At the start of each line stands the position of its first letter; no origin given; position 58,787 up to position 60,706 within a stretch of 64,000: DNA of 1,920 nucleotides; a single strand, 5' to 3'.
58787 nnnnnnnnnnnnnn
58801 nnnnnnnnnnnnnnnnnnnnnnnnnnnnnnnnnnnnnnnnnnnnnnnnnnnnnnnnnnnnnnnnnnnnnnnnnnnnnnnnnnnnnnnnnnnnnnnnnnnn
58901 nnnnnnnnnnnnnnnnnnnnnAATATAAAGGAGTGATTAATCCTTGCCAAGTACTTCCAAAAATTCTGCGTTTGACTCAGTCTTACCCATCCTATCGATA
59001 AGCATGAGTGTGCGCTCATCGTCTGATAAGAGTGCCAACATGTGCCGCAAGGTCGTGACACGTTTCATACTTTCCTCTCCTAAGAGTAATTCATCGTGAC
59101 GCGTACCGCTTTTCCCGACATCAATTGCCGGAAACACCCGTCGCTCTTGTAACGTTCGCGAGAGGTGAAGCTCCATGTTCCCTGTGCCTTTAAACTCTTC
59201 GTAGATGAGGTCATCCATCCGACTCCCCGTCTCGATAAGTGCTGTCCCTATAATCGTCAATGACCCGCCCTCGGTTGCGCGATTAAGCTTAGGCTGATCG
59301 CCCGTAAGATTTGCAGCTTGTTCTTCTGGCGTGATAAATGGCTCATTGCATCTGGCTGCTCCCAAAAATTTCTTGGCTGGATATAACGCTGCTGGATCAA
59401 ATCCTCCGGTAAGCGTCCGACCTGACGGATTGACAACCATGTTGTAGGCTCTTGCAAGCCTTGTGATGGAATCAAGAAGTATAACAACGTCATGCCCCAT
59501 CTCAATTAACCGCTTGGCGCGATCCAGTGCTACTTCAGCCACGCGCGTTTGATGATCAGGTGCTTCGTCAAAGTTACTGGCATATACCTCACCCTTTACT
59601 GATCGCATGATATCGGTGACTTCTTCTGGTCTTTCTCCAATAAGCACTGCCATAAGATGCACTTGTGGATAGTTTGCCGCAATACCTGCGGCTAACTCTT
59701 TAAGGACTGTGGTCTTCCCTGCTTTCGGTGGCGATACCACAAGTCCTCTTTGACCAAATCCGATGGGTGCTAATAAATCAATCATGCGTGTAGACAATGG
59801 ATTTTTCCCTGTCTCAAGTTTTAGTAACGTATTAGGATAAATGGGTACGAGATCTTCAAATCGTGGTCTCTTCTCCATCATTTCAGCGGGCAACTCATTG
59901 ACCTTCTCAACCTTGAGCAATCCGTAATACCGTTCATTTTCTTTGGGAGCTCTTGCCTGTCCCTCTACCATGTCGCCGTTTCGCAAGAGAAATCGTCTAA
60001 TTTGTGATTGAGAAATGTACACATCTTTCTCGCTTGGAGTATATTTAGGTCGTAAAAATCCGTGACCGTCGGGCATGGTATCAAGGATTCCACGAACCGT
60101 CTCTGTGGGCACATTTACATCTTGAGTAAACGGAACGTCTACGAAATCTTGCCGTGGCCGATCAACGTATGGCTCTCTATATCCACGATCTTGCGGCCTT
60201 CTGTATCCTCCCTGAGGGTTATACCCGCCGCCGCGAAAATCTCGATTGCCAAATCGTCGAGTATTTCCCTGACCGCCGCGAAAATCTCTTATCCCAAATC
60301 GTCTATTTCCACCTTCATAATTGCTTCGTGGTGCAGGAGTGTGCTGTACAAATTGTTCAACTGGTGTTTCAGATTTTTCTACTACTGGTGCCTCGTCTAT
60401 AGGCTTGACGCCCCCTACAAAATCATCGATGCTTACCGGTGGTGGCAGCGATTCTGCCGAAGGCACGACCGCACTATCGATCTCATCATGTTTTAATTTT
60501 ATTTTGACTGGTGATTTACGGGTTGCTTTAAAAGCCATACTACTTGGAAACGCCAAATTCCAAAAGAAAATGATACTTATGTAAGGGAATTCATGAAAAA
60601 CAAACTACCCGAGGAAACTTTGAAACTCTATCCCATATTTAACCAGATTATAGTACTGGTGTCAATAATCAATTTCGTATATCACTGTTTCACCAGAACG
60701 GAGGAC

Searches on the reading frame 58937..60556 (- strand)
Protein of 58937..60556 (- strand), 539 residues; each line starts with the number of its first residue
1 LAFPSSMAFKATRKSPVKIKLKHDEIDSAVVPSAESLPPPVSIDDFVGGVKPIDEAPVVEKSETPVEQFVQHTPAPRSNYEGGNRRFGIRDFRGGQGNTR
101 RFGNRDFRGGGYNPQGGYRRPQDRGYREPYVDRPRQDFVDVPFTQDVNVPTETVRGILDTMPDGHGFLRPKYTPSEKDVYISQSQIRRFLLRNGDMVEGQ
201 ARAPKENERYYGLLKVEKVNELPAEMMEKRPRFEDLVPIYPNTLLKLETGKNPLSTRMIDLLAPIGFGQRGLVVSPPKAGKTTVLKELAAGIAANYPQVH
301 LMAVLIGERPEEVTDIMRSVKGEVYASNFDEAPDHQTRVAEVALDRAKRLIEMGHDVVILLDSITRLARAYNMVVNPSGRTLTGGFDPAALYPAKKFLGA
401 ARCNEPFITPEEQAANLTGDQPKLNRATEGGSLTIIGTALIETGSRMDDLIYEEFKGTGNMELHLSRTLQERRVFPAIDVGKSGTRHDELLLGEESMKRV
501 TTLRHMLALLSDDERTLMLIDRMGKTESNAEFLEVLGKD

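Call 17: search_protein_families(library=pfam, proteins=[window:58937-60556:-], max_evalue=0.001)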
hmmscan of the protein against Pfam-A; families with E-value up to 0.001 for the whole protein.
window:58937-60556:- (539 aa): 3 families
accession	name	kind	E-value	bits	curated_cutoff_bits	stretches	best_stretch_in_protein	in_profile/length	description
PF07497.18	Rho_RNA_bind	-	1.1e-28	99.3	27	1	155-224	2-72/73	Rho termination factor, RNA-binding domain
PF00006.31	ATP-synt_ab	-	4.1e-25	89.1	29.5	1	256-483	2-211/213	ATP synthase alpha/beta family, nucleotide-binding domain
PF08206.17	OB_RNB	-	9.9e-05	22.4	24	1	156-203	1-44/58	Ribonuclease B OB domain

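Call 26: find_related_loci(query=window:58937-60556:-, collection=genome_contigs, flank=3000)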
Query window:58937-60556:- (539 aa) in genome_contigs; peptide patterns used: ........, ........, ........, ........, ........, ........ (x = any residue, [..] = any of these).
600 stretches matched a pattern (row limit reached: there are more); 578 encode a relative of the query (tblastn E <= 1e-3); the best 80 are kept; 80 distinct loci.
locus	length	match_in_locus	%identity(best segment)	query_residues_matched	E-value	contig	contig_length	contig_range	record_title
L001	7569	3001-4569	85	6-539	0e+0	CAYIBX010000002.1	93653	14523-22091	MAG TPA_asm: uncultured Gammaproteobacteria bacterium isolate ERP119705_co18_370 genome assembly, contig: NODE_120_lengt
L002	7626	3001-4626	72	26-538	0e+0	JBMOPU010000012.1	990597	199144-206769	MAG: Patescibacteria group bacterium isolate Betzabe_MAG136 MAG136_14, whole genome shotgun sequence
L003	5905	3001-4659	65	7-538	0e+0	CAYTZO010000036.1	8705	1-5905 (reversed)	MAG TPA_asm: uncultured Gammaproteobacteria bacterium isolate SRP093762_co1_179 genome assembly, contig: NODE_4545_lengt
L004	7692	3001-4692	62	6-538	0e+0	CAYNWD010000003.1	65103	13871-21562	MAG TPA_asm: uncultured Gammaproteobacteria bacterium isolate binchicken_co38_90 genome assembly, contig: NODE_1067_leng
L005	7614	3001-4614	64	7-538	0e+0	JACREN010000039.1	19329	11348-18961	MAG: Candidatus Gottesmanbacteria bacterium isolate NC_groundwater_1700_Pr3_B-0.1um_46_16 SR-2_scaffold_141_2922221, who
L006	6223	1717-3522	60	5-538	0e+0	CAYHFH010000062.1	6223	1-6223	MAG TPA_asm: uncultured Gammaproteobacteria bacterium isolate ERP119705_co10_87 genome assembly, contig: NODE_9798_lengt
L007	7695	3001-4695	63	6-538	0e+0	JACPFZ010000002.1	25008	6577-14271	MAG: Candidatus Gottesmanbacteria bacterium isolate NC_groundwater_374_Ag_B-0.1um_46_9 GD18-4_B1_scaffold_124789, whole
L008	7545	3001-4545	66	5-538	0e+0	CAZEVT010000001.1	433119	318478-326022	MAG TPA_asm: uncultured Gammaproteobacteria bacterium isolate SRP119689_co1_156 genome assembly, contig: NODE_4_length_4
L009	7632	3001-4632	64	7-536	0e+0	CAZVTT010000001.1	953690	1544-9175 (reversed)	MAG TPA_asm: uncultured Gammaproteobacteria bacterium isolate SRP292972_co1_32 genome assembly, contig: NODE_3_length_95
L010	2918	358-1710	72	72-538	0e+0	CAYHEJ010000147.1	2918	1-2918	MAG TPA_asm: uncultured Gammaproteobacteria bacterium isolate ERP119705_co10_156 genome assembly, contig: NODE_26206_len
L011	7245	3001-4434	70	83-538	0e+0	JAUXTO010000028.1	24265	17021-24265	MAG: Candidatus Gottesmanbacteria bacterium isolate C13_maxbin.100 C13_k141_119770, whole genome shotgun sequence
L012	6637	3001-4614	63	6-537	0e+0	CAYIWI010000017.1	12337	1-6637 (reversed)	MAG TPA_asm: uncultured Gammaproteobacteria bacterium isolate ERP119705_co3_560 genome assembly, contig: NODE_6174_lengt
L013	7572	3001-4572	63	7-538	0e+0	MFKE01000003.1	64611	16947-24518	MAG: Candidatus Gottesmanbacteria bacterium RIFOXYB1_FULL_47_11 rifoxyb1_full_scaffold_1060, whole genome shotgun sequen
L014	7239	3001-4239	77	130-538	0e+0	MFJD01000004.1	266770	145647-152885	MAG: Candidatus Gottesmanbacteria bacterium RBG_16_52_11 RBG_16_scaffold_141, whole genome shotgun sequence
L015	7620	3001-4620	62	7-538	0e+0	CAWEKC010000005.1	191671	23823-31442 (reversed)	MAG: Candidatus Gottesmanbacteria bacterium isolate MFD05942.bin.1.195 genome assembly, contig: contig_76669, whole geno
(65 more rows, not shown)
